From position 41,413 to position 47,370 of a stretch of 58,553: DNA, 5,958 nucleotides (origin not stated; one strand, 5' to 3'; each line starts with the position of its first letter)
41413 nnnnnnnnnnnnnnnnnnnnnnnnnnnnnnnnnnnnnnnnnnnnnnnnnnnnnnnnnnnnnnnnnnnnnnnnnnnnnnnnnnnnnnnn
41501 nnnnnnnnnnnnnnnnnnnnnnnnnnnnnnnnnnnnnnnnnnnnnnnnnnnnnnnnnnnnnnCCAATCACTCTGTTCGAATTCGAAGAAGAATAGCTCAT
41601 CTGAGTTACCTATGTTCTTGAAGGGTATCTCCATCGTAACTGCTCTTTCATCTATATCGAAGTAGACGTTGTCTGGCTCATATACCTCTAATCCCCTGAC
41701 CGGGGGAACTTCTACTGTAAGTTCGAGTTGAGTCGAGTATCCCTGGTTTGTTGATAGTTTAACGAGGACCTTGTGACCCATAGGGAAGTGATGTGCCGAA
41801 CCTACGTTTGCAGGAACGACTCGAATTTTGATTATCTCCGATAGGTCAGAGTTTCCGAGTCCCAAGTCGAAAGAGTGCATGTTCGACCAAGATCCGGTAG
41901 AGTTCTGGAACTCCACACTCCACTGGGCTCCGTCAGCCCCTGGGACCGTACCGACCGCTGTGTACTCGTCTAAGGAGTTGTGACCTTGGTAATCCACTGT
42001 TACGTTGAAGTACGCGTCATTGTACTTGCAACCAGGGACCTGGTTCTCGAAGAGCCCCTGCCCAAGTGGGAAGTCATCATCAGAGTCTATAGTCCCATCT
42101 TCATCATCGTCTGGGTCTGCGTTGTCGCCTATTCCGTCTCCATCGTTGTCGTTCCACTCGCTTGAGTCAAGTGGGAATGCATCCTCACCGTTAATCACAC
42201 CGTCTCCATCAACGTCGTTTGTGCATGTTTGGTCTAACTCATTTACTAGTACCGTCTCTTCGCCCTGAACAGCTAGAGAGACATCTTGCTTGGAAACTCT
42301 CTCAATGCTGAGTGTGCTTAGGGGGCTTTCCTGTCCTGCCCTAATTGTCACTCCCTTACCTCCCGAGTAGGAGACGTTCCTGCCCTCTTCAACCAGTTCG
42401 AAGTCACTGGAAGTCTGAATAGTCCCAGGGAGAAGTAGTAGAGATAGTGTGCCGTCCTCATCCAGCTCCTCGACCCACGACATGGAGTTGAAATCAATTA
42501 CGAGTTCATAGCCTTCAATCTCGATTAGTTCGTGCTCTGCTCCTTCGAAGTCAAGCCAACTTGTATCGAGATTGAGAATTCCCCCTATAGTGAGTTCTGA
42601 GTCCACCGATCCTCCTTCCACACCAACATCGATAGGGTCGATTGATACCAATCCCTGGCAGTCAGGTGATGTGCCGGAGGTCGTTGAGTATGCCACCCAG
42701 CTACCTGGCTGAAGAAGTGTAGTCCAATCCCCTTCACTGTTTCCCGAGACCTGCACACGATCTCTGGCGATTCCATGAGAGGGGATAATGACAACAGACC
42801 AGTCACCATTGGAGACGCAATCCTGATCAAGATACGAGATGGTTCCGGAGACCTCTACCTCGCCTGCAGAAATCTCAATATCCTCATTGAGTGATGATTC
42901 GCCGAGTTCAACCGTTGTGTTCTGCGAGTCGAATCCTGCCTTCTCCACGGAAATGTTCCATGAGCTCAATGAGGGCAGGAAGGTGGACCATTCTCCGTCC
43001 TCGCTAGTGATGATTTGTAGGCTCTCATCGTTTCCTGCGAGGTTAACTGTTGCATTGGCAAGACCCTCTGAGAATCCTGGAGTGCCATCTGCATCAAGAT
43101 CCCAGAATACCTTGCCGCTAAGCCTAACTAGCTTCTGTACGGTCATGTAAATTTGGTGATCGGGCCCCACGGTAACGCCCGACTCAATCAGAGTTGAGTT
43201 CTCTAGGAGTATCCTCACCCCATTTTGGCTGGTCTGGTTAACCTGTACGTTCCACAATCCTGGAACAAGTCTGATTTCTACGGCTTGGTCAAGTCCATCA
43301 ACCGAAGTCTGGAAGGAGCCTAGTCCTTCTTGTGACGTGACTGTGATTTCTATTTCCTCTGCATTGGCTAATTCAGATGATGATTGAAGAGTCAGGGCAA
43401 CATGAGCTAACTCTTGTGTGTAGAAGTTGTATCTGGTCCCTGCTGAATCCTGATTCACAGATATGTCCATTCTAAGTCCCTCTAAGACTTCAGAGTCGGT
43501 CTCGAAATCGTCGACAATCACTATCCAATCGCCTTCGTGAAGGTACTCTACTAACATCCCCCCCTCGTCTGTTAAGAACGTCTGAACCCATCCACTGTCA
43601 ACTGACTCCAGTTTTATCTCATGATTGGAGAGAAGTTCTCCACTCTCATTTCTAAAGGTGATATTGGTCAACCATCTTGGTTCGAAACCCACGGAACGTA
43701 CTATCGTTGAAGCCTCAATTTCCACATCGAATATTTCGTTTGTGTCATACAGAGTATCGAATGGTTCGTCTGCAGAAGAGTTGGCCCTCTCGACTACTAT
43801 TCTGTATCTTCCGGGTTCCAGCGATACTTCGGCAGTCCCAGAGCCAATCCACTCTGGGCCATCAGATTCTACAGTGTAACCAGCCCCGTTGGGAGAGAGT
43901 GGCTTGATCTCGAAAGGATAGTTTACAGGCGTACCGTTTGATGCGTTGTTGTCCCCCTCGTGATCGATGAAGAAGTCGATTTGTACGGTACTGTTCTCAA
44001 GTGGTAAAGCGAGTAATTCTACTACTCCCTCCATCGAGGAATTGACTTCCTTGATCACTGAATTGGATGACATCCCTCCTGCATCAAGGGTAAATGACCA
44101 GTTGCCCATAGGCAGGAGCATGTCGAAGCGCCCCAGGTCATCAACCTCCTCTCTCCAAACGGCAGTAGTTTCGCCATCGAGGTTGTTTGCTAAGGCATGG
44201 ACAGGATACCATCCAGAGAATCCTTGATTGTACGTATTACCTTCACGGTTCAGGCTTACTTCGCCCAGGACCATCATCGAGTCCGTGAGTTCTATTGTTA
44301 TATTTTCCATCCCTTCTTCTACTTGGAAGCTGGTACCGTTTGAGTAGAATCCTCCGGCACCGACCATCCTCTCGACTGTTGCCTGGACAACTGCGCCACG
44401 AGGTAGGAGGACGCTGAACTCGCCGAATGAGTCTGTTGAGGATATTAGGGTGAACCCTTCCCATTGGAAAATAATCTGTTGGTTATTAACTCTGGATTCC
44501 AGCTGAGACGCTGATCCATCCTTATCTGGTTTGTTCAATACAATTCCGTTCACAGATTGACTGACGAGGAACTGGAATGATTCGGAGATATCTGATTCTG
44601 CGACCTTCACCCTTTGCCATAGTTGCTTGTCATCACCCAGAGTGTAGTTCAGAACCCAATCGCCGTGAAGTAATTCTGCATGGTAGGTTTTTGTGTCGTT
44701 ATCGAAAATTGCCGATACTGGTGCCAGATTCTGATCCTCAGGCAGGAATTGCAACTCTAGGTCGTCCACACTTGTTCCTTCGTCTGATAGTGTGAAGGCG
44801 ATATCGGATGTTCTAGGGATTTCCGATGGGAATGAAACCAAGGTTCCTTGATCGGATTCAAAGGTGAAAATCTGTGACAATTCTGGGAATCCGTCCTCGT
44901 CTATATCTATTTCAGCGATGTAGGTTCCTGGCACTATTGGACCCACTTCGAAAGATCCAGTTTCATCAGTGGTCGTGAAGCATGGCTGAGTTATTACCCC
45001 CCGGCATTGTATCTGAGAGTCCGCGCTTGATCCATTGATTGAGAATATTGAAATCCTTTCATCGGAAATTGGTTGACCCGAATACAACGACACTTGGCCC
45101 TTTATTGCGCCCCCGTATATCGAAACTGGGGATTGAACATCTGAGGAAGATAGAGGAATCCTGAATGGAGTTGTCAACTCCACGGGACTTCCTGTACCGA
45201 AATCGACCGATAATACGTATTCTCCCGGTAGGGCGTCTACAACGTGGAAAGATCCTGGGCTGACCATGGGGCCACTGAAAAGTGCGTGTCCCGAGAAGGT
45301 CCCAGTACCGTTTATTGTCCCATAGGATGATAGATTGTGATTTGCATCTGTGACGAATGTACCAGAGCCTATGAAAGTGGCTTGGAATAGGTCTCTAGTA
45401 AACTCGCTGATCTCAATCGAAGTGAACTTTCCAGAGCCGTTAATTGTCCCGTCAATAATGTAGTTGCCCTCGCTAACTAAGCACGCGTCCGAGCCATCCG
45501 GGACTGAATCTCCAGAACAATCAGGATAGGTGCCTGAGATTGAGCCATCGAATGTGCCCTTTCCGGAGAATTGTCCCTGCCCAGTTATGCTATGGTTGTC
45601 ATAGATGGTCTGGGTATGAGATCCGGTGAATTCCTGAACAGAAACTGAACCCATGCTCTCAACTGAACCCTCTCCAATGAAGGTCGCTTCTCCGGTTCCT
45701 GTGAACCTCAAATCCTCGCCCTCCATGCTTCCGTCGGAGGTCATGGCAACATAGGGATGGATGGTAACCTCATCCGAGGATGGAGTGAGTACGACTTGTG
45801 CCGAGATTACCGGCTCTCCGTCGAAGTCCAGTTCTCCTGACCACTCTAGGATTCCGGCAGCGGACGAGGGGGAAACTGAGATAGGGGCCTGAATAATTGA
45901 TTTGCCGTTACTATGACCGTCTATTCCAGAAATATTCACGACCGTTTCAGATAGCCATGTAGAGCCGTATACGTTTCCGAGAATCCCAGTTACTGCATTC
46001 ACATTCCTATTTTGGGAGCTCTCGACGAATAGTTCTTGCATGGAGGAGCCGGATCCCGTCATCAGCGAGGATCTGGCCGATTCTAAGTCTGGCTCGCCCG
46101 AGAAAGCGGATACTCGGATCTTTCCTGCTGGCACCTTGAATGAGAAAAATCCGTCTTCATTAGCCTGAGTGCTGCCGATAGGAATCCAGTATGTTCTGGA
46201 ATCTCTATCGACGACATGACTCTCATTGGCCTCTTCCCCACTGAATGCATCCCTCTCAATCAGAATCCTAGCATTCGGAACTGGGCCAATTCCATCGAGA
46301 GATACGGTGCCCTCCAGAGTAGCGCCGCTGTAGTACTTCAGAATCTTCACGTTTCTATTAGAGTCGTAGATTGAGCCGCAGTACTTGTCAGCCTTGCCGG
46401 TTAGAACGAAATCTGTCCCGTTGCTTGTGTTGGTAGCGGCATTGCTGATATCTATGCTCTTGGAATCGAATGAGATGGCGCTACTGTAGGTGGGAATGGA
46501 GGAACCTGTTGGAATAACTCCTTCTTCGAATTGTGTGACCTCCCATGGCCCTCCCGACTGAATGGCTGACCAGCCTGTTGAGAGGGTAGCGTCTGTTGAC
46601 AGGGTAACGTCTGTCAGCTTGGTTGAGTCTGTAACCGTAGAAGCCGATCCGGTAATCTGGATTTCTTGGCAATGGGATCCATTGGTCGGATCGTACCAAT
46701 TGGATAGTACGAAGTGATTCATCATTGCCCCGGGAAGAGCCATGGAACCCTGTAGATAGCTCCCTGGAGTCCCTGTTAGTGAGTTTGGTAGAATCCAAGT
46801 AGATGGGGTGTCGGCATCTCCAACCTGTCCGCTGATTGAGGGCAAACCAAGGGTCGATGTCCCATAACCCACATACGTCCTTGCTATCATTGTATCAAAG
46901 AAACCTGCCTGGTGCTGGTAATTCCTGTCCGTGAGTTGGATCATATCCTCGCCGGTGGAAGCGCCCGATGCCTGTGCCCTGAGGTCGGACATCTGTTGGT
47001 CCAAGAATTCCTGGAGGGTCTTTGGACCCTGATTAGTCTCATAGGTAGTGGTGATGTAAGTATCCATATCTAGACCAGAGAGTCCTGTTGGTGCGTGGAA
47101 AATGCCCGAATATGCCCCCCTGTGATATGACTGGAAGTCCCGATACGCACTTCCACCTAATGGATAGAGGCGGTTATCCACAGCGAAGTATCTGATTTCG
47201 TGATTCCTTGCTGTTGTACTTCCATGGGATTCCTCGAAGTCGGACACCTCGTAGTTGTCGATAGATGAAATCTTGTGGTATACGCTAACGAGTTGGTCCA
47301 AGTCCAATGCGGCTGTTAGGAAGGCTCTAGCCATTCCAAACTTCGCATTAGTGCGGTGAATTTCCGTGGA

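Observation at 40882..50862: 3326-aa AglB/STT3 oligosaccharyltransferase fused to extra membrane and adhesin-like modules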

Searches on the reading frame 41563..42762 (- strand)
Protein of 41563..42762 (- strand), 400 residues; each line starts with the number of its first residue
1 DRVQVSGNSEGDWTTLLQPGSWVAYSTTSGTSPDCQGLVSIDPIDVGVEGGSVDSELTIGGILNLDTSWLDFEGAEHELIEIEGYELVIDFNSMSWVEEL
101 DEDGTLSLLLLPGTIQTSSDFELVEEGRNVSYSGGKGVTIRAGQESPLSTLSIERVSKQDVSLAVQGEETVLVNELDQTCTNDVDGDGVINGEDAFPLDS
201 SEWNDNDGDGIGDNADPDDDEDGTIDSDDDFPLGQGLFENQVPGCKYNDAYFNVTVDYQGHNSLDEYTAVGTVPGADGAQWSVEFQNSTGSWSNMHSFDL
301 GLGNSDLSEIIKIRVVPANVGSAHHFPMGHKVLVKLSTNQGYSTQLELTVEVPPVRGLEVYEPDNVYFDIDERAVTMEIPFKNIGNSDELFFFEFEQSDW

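Call 26: search_protein_families(library=pfam, proteins=[window:41563-42762:-], max_evalue=1)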
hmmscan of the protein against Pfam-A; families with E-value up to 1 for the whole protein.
window:41563-42762:- (400 aa): 1 family
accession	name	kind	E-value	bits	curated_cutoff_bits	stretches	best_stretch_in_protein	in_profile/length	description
PF02412.23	TSP_3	-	0.7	10.1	25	1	180-195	12-27/36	Thrombospondin type 3 repeat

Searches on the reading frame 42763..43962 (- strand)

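Call 26: search_protein_families(library=pfam, proteins=[window:42763-43962:-], max_evalue=1)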
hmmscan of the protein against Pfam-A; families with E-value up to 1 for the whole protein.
window:42763-43962:- (400 aa): 2 families
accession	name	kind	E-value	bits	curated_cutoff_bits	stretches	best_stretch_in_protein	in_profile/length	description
PF13620.12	CarboxypepD_reg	-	1.5e-08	35.3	32.3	1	299-355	12-71/82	Carboxypeptidase regulatory-like domain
PF11607.14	DUF3247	-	0.063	14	25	1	244-277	26-59/92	Protein of unknown function (DUF3247)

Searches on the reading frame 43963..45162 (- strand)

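Call 26: search_protein_families(library=pfam, proteins=[window:43963-45162:-], max_evalue=1)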
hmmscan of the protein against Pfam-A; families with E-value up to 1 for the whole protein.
window:43963-45162:- (400 aa): 4 families
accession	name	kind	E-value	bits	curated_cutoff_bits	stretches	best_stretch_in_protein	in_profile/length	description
PF13620.12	CarboxypepD_reg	-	4.6e-06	27.3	32.3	1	20-107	2-75/82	Carboxypeptidase regulatory-like domain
PF10670.15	DUF4198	-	0.0043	17.7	34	1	12-85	140-205/209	Domain of unknown function (DUF4198)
PF22902.2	NOMO1-like_9th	-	0.051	13.8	27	1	54-76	23-45/75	BOS complex subunit NOMO1-like, beta sandwich domain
PF00775.27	Dioxygenase_C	-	0.09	12.7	27.3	1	20-83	32-98/182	Dioxygenase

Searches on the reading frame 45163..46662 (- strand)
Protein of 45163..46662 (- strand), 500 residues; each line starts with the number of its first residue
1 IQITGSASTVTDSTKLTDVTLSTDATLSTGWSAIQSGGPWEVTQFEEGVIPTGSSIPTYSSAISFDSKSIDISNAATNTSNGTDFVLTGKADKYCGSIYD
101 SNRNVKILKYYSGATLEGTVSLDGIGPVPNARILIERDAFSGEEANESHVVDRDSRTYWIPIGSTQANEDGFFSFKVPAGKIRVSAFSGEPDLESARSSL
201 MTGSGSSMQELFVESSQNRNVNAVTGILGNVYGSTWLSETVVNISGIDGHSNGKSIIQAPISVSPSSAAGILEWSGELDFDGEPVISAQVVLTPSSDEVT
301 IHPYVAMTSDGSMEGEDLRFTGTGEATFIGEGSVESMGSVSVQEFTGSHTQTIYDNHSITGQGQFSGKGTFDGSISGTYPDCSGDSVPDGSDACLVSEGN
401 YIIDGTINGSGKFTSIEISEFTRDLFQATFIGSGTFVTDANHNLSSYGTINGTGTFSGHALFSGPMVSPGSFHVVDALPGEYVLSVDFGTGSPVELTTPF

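Call 26: search_protein_families(library=pfam, proteins=[window:45163-46662:-], max_evalue=1)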
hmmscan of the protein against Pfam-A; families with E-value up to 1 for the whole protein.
window:45163-46662:- (500 aa): 1 family
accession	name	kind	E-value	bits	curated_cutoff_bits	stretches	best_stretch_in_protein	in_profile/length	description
PF13620.12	CarboxypepD_reg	-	0.0029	18.3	32.3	0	116-186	2-54/82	Carboxypeptidase regulatory-like domain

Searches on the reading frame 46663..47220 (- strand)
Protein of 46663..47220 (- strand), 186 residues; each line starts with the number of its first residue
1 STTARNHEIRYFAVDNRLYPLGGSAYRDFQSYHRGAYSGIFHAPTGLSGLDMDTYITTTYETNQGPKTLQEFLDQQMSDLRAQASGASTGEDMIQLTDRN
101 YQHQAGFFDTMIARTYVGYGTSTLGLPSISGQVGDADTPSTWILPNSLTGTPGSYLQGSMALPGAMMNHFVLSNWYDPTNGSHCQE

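Call 64: search_solved_structures(query=window:46663-47220:-, max_evalue=10, show_alignments=3)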
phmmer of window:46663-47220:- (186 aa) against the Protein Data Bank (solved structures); distinct sequences matched with E-value up to 10: 5.
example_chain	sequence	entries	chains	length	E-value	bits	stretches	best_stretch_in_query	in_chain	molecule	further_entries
5sv8_A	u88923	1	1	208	0.81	12.6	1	21-108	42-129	probable xyloglucan endotransglucosylase/hydrolase protein 19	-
5dze_A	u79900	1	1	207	1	12.3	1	21-108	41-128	endo-glucanase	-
5dzf_A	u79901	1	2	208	1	12.3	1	21-108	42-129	endo-glucanase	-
5dzg_A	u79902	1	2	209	1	12.3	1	21-108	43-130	VvEG16, endo-glucanase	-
3bma_A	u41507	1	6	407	1.2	12.1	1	67-120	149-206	D-alanyl-lipoteichoic acid synthetase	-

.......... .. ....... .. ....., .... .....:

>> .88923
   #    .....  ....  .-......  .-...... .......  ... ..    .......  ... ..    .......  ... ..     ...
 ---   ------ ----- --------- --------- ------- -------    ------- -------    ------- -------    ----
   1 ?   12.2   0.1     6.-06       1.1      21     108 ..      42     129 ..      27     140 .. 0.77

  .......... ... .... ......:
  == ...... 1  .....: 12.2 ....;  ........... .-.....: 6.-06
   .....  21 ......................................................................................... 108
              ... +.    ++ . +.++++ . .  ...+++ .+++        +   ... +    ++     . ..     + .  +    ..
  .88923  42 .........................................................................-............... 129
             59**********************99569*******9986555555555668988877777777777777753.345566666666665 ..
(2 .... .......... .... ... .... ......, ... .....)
